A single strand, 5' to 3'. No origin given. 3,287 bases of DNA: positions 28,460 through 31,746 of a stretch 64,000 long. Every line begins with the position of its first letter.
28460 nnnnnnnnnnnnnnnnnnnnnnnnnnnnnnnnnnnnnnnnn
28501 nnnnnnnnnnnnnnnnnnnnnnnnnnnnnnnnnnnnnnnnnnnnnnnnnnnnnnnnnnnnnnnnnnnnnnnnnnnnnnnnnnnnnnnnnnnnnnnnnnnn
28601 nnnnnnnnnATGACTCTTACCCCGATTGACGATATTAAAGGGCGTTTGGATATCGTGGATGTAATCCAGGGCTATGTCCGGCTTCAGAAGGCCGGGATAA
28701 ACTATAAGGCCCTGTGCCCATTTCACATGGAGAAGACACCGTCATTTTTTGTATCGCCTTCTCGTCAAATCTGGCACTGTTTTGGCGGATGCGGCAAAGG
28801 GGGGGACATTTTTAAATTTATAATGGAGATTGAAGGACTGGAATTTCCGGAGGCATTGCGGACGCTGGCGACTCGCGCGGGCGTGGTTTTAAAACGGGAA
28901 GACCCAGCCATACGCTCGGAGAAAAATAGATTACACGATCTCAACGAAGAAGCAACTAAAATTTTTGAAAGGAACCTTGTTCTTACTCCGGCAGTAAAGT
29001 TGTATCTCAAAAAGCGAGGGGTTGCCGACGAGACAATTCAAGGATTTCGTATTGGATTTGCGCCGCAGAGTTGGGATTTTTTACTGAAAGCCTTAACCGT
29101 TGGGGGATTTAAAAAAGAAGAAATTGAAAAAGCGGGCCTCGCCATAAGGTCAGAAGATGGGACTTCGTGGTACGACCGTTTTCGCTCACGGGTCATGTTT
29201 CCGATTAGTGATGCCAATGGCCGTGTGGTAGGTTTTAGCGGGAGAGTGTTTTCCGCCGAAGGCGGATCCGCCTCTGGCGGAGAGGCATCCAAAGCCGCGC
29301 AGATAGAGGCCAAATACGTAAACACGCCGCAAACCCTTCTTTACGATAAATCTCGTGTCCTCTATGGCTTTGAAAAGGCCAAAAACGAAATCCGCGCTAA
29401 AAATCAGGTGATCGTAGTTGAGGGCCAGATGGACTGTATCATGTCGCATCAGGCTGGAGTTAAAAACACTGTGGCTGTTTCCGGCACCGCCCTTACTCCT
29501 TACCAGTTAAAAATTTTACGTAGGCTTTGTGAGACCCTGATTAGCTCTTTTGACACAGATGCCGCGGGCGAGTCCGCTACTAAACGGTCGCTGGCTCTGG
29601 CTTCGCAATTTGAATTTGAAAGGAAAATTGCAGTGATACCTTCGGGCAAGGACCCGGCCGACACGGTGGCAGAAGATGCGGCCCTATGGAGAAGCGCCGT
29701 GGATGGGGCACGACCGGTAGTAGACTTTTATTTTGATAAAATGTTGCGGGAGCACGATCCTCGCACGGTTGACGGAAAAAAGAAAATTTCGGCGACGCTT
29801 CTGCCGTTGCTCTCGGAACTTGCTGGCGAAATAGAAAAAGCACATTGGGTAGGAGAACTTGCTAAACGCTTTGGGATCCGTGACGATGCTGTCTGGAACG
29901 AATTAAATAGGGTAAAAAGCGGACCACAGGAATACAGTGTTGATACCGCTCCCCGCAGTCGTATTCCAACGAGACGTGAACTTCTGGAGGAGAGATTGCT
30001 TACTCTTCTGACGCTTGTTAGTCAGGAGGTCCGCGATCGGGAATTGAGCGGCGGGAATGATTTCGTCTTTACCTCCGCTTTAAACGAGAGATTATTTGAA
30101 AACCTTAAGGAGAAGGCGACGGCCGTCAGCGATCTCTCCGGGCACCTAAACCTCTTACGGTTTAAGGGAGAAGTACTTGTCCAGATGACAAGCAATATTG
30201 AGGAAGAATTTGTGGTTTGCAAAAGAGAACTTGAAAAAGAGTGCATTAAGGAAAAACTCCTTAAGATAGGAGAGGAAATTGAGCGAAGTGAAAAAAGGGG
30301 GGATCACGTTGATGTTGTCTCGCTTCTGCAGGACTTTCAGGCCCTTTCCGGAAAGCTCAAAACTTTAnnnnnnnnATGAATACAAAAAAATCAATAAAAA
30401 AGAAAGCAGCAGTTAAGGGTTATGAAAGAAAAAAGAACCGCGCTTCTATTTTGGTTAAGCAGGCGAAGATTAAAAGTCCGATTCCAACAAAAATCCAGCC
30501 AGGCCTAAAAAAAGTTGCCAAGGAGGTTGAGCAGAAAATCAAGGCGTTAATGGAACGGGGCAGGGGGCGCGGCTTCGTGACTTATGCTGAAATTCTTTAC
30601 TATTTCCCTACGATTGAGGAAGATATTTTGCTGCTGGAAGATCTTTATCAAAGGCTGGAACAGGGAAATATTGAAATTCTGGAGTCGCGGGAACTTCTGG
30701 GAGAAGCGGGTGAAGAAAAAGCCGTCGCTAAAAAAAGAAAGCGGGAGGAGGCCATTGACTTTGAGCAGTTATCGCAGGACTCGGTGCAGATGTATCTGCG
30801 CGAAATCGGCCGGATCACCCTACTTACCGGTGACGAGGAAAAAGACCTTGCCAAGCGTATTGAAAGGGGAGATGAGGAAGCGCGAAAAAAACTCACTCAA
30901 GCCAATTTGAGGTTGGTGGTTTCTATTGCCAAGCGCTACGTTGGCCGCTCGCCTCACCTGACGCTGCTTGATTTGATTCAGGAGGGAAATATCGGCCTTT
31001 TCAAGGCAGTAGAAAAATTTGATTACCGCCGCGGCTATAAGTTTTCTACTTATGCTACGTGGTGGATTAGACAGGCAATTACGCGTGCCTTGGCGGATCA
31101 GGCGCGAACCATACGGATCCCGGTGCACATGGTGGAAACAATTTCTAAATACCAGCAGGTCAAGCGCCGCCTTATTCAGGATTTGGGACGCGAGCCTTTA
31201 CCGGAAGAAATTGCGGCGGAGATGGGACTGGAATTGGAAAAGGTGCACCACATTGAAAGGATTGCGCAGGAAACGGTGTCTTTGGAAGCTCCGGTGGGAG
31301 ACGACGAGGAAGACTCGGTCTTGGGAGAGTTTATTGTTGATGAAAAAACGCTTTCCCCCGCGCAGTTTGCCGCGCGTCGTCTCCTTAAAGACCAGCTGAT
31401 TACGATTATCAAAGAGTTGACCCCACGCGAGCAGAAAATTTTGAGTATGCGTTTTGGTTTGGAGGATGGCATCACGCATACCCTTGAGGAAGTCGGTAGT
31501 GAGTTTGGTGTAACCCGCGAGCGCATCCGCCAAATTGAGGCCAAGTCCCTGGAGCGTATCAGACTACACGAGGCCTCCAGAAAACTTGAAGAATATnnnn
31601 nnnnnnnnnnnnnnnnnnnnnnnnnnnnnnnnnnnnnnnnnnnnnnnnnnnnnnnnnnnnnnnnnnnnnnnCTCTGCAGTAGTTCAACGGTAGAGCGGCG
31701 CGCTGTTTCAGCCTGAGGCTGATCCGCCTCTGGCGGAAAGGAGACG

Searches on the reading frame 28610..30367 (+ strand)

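Call 78: search_protein_families(library=pfam, proteins=[window:28610-30367:+], max_evalue=0.00001)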
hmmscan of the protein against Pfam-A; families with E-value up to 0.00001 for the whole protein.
window:28610-30367:+ (586 aa): 6 families
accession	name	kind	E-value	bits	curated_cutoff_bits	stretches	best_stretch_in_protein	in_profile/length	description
PF08275.17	DNAG_N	-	2.6e-36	125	26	1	129-258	14-128/128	DNA primase catalytic core, N-terminal domain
PF01807.25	Zn_ribbon_DnaG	-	2.4e-34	117.5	24.9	1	5-97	5-96/98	CHC2 zinc finger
PF13155.12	Toprim_2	-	6.9e-19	68.4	22.1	1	268-351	1-86/88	Toprim-like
PF13662.12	Toprim_4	-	3.6e-13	50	25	1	265-329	1-72/85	Toprim domain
PF10410.14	DnaB_bind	-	8.4e-10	39.2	20.6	1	372-426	2-56/56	DnaB-helicase binding domain of primase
PF01751.28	Toprim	-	5e-09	36.7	23.1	1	266-331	1-84/96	Toprim domain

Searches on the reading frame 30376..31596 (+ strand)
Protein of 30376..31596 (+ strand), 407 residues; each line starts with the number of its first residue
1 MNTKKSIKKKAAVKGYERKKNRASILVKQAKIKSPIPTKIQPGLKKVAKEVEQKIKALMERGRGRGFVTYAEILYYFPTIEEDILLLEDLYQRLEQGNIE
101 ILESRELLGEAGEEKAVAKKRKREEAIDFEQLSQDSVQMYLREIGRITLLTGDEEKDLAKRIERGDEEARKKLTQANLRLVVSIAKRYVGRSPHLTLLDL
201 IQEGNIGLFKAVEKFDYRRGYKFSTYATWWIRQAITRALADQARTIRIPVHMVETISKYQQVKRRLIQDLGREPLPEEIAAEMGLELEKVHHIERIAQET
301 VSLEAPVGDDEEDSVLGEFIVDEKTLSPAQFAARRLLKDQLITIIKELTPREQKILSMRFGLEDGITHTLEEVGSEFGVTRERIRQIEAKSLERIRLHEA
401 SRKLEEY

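Call 78: search_protein_families(library=pfam, proteins=[window:30376-31596:+], max_evalue=0.00001)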
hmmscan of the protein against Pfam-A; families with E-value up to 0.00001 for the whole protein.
window:30376-31596:+ (407 aa): 5 families
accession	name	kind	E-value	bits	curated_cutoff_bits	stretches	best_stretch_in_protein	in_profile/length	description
PF04542.20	Sigma70_r2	-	1.7e-22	79.4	24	1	174-245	2-71/71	Sigma-70 region 2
PF04539.22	Sigma70_r3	-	2.9e-20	72.6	25.3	1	254-330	1-76/78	Sigma-70 region 3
PF04545.22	Sigma70_r4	-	3.9e-16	58.7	24.1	1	345-396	2-49/50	Sigma-70, region 4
PF00140.25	Sigma70_r1_2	-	4.4e-16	59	22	1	135-168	1-34/34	Sigma-70 factor, region 1.2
PF03979.19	Sigma70_r1_1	-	5.5e-11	42.7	22.5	1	52-124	4-75/81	Sigma-70 factor, region 1.1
